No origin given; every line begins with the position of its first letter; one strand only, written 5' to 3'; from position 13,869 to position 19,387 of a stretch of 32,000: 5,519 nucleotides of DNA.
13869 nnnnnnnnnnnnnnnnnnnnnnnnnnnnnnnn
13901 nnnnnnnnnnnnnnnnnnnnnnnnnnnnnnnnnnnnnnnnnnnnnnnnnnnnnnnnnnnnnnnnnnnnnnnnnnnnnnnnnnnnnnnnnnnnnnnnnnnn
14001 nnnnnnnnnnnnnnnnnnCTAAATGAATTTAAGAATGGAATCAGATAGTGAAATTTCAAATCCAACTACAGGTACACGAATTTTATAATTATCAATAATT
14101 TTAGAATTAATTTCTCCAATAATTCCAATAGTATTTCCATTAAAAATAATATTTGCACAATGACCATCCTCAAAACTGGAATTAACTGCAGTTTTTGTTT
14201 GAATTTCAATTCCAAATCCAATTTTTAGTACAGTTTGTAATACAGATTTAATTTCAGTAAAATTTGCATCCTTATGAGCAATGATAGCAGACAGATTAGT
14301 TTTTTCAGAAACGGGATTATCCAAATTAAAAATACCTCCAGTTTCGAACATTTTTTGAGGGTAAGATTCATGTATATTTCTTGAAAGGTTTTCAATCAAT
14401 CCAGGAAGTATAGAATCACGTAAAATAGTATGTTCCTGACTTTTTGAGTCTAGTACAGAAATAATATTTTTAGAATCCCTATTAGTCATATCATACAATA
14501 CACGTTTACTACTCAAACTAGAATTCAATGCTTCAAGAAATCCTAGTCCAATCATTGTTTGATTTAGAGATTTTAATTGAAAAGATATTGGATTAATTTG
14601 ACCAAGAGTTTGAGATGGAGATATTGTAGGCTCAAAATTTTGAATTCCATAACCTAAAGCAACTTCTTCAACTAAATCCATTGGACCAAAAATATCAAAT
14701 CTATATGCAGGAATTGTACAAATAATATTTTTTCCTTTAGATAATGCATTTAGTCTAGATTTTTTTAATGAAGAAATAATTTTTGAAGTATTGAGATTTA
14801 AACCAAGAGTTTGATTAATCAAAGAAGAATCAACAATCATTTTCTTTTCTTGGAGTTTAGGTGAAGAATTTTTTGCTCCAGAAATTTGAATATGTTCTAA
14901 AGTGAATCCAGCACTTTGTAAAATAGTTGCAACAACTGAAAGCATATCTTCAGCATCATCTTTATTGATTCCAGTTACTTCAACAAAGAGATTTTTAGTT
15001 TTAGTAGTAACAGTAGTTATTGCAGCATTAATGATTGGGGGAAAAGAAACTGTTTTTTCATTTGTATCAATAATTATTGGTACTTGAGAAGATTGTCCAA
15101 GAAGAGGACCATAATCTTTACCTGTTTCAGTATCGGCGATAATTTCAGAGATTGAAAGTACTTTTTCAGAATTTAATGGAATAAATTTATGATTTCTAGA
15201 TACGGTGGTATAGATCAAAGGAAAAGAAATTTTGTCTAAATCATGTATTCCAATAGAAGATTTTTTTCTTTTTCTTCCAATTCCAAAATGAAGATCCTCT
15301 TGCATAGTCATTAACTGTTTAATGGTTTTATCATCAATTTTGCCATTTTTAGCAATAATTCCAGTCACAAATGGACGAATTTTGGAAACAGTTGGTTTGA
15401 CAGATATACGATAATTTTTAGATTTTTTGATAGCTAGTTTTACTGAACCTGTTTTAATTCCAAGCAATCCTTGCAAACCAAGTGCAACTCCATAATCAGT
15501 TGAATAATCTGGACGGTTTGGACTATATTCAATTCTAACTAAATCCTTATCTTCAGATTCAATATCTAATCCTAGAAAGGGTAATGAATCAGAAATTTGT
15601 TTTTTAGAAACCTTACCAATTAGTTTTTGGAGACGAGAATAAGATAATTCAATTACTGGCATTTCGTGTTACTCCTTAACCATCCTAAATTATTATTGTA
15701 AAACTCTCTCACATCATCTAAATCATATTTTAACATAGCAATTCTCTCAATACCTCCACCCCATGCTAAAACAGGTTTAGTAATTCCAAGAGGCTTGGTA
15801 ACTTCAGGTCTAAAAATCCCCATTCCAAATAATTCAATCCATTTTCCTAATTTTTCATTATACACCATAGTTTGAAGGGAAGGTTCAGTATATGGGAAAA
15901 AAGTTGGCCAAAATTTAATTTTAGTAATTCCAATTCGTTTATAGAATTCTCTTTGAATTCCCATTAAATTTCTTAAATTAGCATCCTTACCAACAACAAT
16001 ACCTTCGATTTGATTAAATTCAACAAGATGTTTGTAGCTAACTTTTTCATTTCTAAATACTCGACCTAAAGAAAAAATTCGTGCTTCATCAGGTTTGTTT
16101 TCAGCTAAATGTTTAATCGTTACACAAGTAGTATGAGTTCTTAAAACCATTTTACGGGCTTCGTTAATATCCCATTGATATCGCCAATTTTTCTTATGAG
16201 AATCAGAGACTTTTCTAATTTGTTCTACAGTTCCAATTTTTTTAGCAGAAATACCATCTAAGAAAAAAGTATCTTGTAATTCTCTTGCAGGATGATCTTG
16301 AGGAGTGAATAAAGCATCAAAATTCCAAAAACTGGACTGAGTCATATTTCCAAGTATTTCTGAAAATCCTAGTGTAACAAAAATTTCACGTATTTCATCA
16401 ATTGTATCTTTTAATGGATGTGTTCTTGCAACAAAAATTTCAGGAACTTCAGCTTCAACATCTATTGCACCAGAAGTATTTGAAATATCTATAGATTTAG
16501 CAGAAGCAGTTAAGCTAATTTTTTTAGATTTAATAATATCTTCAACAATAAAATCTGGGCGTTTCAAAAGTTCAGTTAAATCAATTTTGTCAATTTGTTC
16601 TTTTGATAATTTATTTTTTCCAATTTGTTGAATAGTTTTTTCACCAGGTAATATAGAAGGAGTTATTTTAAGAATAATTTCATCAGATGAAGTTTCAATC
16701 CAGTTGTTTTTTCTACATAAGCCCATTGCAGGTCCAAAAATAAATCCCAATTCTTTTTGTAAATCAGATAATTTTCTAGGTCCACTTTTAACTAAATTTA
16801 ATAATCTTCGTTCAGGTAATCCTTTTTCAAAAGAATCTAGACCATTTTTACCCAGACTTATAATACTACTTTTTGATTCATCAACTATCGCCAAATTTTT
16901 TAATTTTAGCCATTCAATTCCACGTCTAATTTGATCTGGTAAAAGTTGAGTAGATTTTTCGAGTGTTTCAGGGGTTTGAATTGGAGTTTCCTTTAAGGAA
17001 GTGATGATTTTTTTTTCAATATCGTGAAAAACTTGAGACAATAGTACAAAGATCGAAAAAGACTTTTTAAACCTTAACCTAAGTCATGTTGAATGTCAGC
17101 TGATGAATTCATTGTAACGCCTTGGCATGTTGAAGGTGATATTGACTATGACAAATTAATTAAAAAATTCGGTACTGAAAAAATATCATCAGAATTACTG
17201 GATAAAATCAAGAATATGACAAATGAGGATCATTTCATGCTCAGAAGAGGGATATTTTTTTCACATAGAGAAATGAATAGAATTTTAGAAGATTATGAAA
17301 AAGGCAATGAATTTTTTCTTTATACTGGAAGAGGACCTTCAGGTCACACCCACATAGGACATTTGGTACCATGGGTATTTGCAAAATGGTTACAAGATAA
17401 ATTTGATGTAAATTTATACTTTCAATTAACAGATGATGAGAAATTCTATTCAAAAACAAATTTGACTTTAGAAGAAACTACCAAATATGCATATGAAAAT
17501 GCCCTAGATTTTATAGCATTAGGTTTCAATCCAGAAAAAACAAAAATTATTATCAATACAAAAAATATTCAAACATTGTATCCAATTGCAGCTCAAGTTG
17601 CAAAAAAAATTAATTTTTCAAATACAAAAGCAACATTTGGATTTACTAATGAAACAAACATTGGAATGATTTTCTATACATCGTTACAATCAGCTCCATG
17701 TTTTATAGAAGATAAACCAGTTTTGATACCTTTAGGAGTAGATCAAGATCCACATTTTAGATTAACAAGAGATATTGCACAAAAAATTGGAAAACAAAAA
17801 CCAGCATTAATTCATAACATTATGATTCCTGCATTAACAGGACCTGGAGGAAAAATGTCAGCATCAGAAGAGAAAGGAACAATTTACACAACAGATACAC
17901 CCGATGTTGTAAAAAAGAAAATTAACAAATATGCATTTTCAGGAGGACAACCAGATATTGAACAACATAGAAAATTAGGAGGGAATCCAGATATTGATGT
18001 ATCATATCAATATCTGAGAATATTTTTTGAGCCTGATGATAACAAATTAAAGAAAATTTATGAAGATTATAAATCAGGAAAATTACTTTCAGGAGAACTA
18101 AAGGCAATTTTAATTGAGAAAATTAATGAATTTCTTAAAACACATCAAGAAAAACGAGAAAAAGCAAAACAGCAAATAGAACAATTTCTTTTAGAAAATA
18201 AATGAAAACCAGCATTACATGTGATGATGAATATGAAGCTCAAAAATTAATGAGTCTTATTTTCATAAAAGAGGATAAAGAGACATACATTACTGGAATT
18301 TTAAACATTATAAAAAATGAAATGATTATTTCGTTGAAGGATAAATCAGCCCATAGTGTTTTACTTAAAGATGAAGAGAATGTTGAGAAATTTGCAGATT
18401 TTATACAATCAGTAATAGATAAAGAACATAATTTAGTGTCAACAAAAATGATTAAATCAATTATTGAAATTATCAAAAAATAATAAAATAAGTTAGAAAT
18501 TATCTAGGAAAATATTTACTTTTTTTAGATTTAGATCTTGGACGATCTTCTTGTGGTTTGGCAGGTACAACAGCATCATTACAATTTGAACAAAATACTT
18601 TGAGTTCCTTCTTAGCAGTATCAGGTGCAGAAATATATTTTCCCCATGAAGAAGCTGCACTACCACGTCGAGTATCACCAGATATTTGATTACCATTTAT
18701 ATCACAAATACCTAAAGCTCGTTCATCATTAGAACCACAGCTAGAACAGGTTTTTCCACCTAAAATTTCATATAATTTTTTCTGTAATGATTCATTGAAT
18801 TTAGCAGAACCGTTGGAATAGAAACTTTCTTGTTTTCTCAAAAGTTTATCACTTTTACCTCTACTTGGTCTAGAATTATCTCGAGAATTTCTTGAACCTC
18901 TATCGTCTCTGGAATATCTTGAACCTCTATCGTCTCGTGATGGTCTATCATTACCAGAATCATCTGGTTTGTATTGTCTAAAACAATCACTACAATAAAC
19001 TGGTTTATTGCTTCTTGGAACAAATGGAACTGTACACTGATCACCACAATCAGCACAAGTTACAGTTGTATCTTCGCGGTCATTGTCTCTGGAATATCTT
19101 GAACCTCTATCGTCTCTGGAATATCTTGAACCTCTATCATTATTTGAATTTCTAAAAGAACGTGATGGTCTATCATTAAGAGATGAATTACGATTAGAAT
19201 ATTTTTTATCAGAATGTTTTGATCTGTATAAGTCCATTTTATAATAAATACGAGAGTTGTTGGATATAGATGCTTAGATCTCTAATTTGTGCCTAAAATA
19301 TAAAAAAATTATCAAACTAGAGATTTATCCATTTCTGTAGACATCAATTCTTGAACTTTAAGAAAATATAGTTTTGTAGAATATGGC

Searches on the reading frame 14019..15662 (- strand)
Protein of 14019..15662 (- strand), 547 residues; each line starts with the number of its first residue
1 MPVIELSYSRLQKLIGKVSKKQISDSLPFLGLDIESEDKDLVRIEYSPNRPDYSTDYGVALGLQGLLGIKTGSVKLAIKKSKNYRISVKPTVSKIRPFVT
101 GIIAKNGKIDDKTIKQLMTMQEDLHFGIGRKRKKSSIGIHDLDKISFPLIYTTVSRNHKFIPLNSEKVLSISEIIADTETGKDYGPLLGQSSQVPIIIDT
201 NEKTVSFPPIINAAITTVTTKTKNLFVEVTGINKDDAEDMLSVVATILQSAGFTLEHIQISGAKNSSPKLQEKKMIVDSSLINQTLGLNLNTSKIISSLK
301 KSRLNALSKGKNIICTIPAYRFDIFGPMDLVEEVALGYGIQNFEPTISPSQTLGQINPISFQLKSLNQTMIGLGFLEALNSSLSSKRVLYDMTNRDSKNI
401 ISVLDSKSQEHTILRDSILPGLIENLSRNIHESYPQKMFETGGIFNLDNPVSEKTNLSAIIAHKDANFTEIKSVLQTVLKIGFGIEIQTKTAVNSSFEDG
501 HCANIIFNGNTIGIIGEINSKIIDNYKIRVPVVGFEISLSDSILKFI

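Call 11: find_related_loci(query=window:14019-15662:-, collection=genome_contigs, flank=4000)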
Query window:14019-15662:- (547 aa) in genome_contigs; peptide patterns used: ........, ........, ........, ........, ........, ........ (x = any residue, [..] = any of these).
326 stretches matched a pattern; 206 encode a relative of the query (tblastn E <= 1e-3); the best 80 are kept; 80 distinct loci.
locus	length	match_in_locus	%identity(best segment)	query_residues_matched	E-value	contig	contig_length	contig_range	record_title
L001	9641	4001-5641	98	1-547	0e+0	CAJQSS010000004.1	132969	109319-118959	MAG: uncultured Candidatus Nitrosopumilus sp. isolate RIS_SAG_40 genome assembly, contig: c_000000003082, whole genome s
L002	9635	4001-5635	91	1-545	0e+0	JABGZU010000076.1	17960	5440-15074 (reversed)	MAG: Nitrosopumilus sp. isolate SI036_bin4 k141_483413, whole genome shotgun sequence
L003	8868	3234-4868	92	1-545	0e+0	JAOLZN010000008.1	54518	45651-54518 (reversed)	Nitrosopumilus sp. isolate AH-558-J19 AH-558-J19_NODE_8, whole genome shotgun sequence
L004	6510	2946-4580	88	1-545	0e+0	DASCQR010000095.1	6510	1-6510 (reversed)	MAG TPA_asm: Nitrosopumilus sp. isolate Fu_MAG_75 c_000001655182, whole genome shotgun sequence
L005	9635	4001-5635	88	1-545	0e+0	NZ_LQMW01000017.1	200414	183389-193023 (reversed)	Nitrosopumilus sp. Nsub 29690, whole genome shotgun sequence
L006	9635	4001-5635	86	1-545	0e+0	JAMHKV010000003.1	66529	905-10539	MAG: Nitrosopumilus sp. isolate BS16-187 BS16-187-c3, whole genome shotgun sequence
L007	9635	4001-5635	92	1-545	0e+0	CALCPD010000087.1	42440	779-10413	MAG TPA_asm: uncultured Nitrosopumilaceae archaeon isolate SRR5821798_bin.55_CONCOCT_v1.1_MAG genome assembly, contig: E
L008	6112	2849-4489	85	1-547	0e+0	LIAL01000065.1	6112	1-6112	MAG: Nitrosopumilus sp. BACL13 MAG-121220-bin23 contig00738_1_121220-bin23, whole genome shotgun sequence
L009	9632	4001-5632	89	1-544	0e+0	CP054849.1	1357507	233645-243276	MAG: Marine Group I thaumarchaeote isolate JZB445 chromosome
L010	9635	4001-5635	89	1-545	0e+0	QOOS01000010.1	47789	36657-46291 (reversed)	MAG: Nitrosopumilus sp. isolate MED-G94 Nitrosopumilus-MED-G94-C10, whole genome shotgun sequence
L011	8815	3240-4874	82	1-545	0e+0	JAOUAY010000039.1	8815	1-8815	MAG: Nitrosopumilus sp. isolate 21_Oct_SF_Bin27 21_Oct_SF_Bin27_scaffold_418_c2, whole genome shotgun sequence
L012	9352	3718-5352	82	1-545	0e+0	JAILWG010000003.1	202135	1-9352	MAG: Nitrosopumilus sp. isolate ECS24A2 ECS24A2_3, whole genome shotgun sequence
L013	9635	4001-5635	82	1-545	0e+0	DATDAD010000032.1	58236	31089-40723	MAG TPA_asm: Nitrosopumilus sp. isolate SMAG_U87 k141_30398, whole genome shotgun sequence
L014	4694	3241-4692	94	1-484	0e+0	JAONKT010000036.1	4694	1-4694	Nitrosopumilus sp. isolate AH-541-I17 AH-541-I17_NODE_36, whole genome shotgun sequence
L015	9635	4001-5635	81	1-545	0e+0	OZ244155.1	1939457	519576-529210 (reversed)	MAG: Nitrosopumilus sp. isolate bb10c81c-3fe7-493a-9740-827df905f1f5 genome assembly, chromosome: 1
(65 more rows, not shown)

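Call 46: find_homologous_proteins(query=window:14019-15662:-, max_evalue=1e-30)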
Query window:14019-15662:- (547 aa): 5991 proteins with E <= 1e-30 among 8000 candidates; the best 120 are listed.
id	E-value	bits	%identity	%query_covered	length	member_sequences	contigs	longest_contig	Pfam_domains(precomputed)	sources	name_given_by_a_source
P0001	0.0e+0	1160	99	100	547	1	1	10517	PF03483.23,PF03484.22,PF17759.7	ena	-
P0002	0.0e+0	1155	99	100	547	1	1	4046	PF03483.23,PF03484.22,PF17759.7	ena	-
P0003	0.0e+0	1153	99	100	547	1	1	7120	PF03483.23,PF03484.22,PF17759.7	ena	-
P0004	0.0e+0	1149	98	100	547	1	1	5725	PF03483.23,PF03484.22,PF17759.7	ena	-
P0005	0.0e+0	1149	98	100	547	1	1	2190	PF03483.23,PF03484.22,PF17759.7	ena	-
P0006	0.0e+0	1148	98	100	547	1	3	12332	PF03483.23,PF03484.22,PF17759.7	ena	-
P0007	0.0e+0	1146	98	100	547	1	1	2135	PF03483.23,PF03484.22,PF17759.7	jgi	-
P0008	0.0e+0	1146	98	100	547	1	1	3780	PF03483.23,PF03484.22,PF17759.7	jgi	-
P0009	0.0e+0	1146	98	100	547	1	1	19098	PF03483.23,PF03484.22,PF17759.7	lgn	-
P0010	0.0e+0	1146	98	100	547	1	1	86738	PF03483.23,PF03484.22,PF17759.7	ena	-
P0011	0.0e+0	1146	98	100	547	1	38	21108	PF03483.23,PF03484.22,PF17759.7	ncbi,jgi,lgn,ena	jgi:phenylalanyl-tRNA synthetase beta chain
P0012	0.0e+0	1145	98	100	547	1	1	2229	PF03483.23,PF03484.22,PF17759.7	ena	-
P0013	0.0e+0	1144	98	100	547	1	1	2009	PF03483.23,PF03484.22,PF17759.7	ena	-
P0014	0.0e+0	1144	98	100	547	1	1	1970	PF03483.23,PF03484.22,PF17759.7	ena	-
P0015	0.0e+0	1144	98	100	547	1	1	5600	PF03483.23,PF03484.22,PF17759.7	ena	-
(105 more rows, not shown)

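Call 50: search_protein_families(library=pfam, proteins=[window:14019-15662:-], max_evalue=0.001)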
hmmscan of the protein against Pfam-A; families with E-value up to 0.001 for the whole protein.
window:14019-15662:- (547 aa): 3 families
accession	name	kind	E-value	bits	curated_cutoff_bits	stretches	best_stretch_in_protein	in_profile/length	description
PF17759.6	tRNA_synthFbeta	-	2.3e-35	122.4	22.4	1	353-539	12-214/214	Phenylalanyl tRNA synthetase beta chain CLM domain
PF03484.21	B5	-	7.4e-20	71.4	28.6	1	277-339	3-66/67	tRNA synthetase B5 domain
PF03483.22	B3_4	-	2.5e-07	30.9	29.3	1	136-234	52-129/174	B3/4 domain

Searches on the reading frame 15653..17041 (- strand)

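Call 50: search_protein_families(library=pfam, proteins=[window:15653-17041:-], max_evalue=0.001)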
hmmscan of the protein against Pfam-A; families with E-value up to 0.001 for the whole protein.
window:15653-17041:- (462 aa): 3 families
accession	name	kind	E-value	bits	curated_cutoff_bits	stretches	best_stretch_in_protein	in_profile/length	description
PF01409.25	tRNA-synt_2d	-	7.5e-84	281.5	19.8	1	193-457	2-245/246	tRNA synthetases class II core domain (F)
PF00152.25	tRNA-synt_2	-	0.00035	20.2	25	0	321-348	93-120/308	tRNA synthetases class II (D, K and N)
PF17759.6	tRNA_synthFbeta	-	0.00083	19.3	22.4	0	211-425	19-208/214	Phenylalanyl tRNA synthetase beta chain CLM domain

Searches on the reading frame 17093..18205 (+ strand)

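Call 50: search_protein_families(library=pfam, proteins=[window:17093-18205:+], max_evalue=0.001)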
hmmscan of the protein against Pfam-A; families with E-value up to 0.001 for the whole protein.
window:17093-18205:+ (370 aa): 2 families
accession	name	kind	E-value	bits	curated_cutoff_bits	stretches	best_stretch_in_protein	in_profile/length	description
PF00579.31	tRNA-synt_1b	-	6.7e-31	108.1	21.1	1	71-349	3-292/292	tRNA synthetases class I (W and Y)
PF01921.24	tRNA-synt_1f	-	0.00018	21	27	0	61-100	8-50/360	tRNA synthetases class I (K)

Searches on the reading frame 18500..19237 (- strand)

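Call 50: search_protein_families(library=pfam, proteins=[window:18500-19237:-], max_evalue=0.001)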
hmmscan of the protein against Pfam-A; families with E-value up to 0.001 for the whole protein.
window:18500-19237:- (245 aa): 1 family
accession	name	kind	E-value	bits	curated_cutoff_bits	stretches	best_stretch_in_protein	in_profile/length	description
PF23477.1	zf_Tbcl_2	-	6e-17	61.5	27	1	54-89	1-36/37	Probable treble clef zinc finger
